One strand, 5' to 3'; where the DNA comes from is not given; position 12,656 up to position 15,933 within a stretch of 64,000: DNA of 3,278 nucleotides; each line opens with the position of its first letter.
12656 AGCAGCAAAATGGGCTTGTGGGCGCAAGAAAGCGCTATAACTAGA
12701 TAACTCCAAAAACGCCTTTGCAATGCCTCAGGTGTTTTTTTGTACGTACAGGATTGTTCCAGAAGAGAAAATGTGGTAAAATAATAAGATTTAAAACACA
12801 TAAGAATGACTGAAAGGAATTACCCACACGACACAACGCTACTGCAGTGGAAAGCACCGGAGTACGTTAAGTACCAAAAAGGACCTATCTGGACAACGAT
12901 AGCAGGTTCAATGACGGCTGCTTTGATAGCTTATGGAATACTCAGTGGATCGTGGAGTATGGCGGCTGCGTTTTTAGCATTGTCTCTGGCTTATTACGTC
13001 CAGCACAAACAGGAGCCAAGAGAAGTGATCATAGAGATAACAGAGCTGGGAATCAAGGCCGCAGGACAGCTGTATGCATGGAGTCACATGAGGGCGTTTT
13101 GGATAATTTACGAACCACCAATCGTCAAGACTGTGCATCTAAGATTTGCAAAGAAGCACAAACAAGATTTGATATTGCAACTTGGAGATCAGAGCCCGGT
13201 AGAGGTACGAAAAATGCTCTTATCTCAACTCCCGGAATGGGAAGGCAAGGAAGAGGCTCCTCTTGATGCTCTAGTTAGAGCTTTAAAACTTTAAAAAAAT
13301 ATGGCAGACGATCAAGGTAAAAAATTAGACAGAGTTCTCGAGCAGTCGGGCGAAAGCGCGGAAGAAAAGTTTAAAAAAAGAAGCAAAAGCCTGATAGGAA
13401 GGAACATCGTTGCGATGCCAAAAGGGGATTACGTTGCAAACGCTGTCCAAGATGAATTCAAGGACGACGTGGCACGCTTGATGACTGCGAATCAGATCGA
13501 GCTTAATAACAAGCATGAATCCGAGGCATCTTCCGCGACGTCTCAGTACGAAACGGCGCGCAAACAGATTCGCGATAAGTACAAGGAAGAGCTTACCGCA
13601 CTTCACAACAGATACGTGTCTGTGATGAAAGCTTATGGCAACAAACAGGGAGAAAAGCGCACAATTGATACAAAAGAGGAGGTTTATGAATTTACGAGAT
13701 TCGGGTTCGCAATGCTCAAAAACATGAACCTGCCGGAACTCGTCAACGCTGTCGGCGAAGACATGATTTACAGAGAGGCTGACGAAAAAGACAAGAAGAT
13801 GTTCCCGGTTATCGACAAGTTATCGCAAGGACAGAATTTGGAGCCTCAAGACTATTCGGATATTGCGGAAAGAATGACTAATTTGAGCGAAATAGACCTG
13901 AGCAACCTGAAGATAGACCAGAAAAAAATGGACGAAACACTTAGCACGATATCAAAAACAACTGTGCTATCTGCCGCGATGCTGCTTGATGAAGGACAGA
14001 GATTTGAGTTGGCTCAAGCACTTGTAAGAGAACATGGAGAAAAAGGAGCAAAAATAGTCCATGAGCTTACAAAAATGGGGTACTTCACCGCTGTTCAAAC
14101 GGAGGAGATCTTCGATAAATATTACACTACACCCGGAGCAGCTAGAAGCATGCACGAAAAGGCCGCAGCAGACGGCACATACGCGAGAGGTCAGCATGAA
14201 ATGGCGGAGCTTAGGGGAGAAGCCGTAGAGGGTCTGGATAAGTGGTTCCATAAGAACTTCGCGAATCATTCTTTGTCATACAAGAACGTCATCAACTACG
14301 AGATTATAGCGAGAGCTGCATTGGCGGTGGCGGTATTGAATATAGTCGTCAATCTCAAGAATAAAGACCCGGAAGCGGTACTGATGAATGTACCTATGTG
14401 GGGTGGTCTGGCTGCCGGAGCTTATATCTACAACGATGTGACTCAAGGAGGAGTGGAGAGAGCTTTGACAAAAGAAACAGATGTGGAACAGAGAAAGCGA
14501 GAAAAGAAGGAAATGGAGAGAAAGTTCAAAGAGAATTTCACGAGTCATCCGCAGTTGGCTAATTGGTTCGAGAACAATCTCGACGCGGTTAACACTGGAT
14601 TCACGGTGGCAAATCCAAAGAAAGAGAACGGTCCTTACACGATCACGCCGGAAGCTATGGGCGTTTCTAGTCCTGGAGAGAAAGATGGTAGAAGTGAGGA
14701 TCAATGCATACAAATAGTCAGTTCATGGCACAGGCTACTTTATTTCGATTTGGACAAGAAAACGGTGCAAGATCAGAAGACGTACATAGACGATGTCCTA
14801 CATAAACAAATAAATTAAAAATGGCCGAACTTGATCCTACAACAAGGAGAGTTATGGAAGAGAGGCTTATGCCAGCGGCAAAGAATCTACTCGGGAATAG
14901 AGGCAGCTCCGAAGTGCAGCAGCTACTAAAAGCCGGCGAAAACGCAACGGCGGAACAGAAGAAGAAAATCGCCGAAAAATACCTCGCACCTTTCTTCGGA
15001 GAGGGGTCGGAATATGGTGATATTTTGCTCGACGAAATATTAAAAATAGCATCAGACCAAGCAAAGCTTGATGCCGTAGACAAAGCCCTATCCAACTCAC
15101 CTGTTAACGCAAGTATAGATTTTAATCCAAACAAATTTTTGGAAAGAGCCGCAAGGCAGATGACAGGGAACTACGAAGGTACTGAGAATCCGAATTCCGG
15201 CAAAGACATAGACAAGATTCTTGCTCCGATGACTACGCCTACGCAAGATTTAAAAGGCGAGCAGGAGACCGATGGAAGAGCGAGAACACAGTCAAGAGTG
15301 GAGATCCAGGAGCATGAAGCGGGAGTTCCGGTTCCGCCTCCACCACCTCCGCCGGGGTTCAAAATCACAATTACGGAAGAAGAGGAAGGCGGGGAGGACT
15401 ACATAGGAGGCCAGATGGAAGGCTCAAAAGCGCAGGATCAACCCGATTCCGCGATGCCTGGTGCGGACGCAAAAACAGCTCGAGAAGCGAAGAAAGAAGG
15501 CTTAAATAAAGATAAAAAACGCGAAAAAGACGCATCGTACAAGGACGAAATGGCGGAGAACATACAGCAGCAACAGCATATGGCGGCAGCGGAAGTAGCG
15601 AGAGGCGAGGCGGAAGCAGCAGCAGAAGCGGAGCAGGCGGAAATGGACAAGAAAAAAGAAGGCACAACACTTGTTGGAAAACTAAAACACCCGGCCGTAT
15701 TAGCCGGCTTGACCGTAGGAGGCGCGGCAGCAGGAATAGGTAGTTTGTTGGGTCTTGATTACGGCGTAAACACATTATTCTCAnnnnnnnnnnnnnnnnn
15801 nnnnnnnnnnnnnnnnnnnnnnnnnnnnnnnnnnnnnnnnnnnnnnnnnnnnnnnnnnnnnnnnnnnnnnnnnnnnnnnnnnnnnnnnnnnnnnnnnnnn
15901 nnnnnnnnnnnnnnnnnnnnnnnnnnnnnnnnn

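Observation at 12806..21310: Tightly coupled five-gene operon of orphan membrane and giant proteins, with no ATPase: candidate undescribed envelope, secretion or cell-contact apparatus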

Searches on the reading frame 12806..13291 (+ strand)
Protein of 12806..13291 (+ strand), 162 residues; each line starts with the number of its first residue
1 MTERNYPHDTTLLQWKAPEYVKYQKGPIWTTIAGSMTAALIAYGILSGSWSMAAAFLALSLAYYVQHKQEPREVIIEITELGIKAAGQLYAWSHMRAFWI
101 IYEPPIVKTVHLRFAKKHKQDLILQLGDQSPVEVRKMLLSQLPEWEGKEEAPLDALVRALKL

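Call 3: search_protein_families(library=pfam, proteins=[window:12806-13291:+], max_evalue=1)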
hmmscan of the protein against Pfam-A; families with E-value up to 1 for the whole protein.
window:12806-13291:+ (162 aa): 0 families

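Call 4: search_protein_families(library=ncbifam, proteins=[window:12806-13291:+], max_evalue=1)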
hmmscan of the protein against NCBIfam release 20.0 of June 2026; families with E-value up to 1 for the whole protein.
window:12806-13291:+ (162 aa): 2 families
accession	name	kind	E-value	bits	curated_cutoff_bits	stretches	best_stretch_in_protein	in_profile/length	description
NF041134.1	R1P_kin_Thcocales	equivalog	0.039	13.4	500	1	29-84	226-281/291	ADP-dependent ribose-1-phosphate kinase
NF052479.1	LevoglcsnDh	equivalog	0.15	10.7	650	1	36-100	4-66/386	levoglucosan dehydrogenase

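Call 46: search_protein_families(library=pfam, alignment_id=A4, max_evalue=1)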
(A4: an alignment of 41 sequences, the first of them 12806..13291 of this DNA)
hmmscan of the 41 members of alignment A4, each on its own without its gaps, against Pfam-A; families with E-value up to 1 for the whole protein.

A. member 1, window:12806-13291:+ (162 aa): 0 families

B. families by the number of members that match (of 41 scanned): 50 families (the first 25 are shown)
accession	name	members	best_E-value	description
PF19744.4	DUF6232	17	9e-05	Family of unknown function (DUF6232)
PF13567.11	DUF4131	7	0.0039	Domain of unknown function (DUF4131)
PF11292.14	DUF3093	5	0.014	Protein of unknown function (DUF3093)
PF18923.6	DUF5673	3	0.0038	Domain of unknown function (DUF5673)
PF13515.12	FUSC_2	3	0.0063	Fusaric acid resistance protein-like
PF05101.18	VirB3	3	0.019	Type IV secretory pathway, VirB3-like protein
PF19537.4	DUF6061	2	0.026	Family of unknown function (DUF6061)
PF02697.20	VAPB_antitox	2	0.069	Putative antitoxin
PF07026.16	DUF1317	2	0.073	Protein of unknown function (DUF1317)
PF13786.12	DUF4179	2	0.079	Domain of unknown function (DUF4179)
PF10112.14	Halogen_Hydrol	2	0.34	5-bromo-4-chloroindolyl phosphate hydrolysis protein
PF09801.14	SYS1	1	0.0029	Integral membrane protein S linking to the trans Golgi network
PF24661.1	DUF7649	1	0.0035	Domain of unknown function (DUF7649)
PF06024.17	Orf78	1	0.0079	Orf78 (ac78)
PF21846.1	DUF6905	1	0.0081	Domain of unknown function (DUF6905)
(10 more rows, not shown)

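Call 47: search_solved_structures(query=A4, max_evalue=10)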
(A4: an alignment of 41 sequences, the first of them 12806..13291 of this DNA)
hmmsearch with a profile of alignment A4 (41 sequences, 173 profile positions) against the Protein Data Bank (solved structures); distinct sequences matched with E-value up to 10: 5.
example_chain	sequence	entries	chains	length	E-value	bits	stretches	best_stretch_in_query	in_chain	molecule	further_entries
8rmr_G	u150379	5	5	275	0.46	13.3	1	113-167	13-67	Acidic leucine-rich nuclear phosphoprotein 32 family member A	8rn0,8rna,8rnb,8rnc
3vsk_A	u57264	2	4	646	0.77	12.5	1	94-164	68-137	Penicillin-binding protein 3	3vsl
8ucs_C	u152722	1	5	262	0.8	12.5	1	125-167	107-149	Motility protein A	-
6ysf_E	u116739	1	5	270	0.85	12.4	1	125-167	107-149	Chemotaxis MotA protein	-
6xzg_GP1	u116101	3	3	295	2.5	10.8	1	126-167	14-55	LRRcap domain-containing protein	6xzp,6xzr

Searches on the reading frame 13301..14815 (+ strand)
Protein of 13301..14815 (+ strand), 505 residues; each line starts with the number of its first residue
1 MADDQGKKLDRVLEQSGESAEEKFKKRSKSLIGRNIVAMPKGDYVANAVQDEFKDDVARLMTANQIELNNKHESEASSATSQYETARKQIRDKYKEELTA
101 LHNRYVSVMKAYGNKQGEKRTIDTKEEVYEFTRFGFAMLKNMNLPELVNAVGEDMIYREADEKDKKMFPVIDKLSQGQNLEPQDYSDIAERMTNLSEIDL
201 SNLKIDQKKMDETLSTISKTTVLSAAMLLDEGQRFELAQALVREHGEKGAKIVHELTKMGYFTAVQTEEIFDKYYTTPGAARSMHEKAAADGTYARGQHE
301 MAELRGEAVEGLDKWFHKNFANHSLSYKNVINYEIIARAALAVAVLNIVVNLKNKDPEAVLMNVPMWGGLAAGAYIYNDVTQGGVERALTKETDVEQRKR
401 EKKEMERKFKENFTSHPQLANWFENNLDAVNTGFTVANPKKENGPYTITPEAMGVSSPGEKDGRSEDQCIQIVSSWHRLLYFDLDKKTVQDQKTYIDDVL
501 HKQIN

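Call 3: search_protein_families(library=pfam, proteins=[window:13301-14815:+], max_evalue=1)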
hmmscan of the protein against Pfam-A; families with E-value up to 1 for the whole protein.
window:13301-14815:+ (505 aa): 4 families
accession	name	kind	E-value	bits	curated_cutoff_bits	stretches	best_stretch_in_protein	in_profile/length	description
PF20203.3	DUF6565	-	0.14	13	24.5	0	77-110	14-47/86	Domain of unknown function (DUF6565)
PF13328.12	HD_4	-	0.21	11.7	27.2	0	219-266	37-84/156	HD domain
PF13274.11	SocA_Panacea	-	0.59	11.5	25.7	1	22-99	11-88/113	Antitoxin SocA-like, Panacea domain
PF01777.24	Ribosomal_L27e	-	0.99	10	24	0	392-427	48-83/85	Ribosomal L27e protein family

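Call 4: search_protein_families(library=ncbifam, proteins=[window:13301-14815:+], max_evalue=1)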
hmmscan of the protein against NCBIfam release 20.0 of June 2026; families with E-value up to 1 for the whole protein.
window:13301-14815:+ (505 aa): 1 family
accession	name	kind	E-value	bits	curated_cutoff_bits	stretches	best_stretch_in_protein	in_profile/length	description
NF004398.0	PRK05756.1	equivalog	0.0045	16.4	292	1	339-390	87-138/287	pyridoxal kinase PdxY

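Call 94: search_protein_families(library=pfam, alignment_id=A5, max_evalue=1)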
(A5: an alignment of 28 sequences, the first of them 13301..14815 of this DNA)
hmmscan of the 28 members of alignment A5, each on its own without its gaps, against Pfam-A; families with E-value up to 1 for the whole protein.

A. member 1, window:13301-14815:+ (505 aa): 4 families
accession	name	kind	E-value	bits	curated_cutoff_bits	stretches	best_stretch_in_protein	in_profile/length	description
PF20203.3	DUF6565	-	0.14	13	24.5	0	77-110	14-47/86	Domain of unknown function (DUF6565)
PF13328.12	HD_4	-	0.21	11.7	27.2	0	219-266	37-84/156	HD domain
PF13274.11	SocA_Panacea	-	0.59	11.5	25.7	1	22-99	11-88/113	Antitoxin SocA-like, Panacea domain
PF01777.24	Ribosomal_L27e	-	0.99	10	24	0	392-427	48-83/85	Ribosomal L27e protein family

B. families by the number of members that match (of 28 scanned): 48 families (the first 25 are shown)
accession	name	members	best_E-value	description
PF14740.11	DUF4471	1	0.0053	Domain of unknown function (DUF4471)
PF25590.1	DUF7936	1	0.0086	Domain of unknown function (DUF7936)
PF16238.11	DUF4897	1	0.013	Domain of unknown function (DUF4897)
PF08771.16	FRB_dom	1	0.017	FKBP12-rapamycin binding domain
PF04011.17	LemA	1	0.017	LemA family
PF04830.18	DUF637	1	0.018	Possible hemagglutinin (DUF637)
PF25617.1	PhiKZ_gp86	1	0.018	Bacteriophage PhiKZ vertex-binding protein gp86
PF10474.15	Syndetin_C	1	0.018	Syndetin, C-terminal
PF05300.16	MIC19_MIC25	1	0.02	MICOS complex subunit MIC19/MIC25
PF11976.14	Rad60-SLD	1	0.022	Ubiquitin-2 like Rad60 SUMO-like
PF17293.8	Arm-DNA-bind_5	1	0.032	Arm DNA-binding domain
PF17217.9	UPA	1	0.041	UPA domain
PF19009.6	DUF5738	1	0.052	Domain of unknown function (DUF5738)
PF13495.12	Phage_int_SAM_4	1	0.066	Phage integrase, N-terminal SAM-like domain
PF22937.1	PDXDC1-like_cen2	1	0.069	PDXDC1-like second central domain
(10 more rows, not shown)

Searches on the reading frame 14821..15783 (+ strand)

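Call 3: search_protein_families(library=pfam, proteins=[window:14821-15783:+], max_evalue=1)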
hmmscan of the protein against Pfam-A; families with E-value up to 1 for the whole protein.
window:14821-15783:+ (321 aa): 2 families
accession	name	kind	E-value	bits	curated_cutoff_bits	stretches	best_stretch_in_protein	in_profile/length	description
PF15912.10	VIR_N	-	0.046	13.6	27.7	1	165-281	130-246/258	Virilizer, N-terminal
PF03237.21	Terminase_6N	-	0.087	12.9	22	1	62-161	94-191/215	Terminase large subunit, T4likevirus-type, N-terminal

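Call 4: search_protein_families(library=ncbifam, proteins=[window:14821-15783:+], max_evalue=1)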
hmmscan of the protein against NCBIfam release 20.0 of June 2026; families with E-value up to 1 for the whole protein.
window:14821-15783:+ (321 aa): 0 families
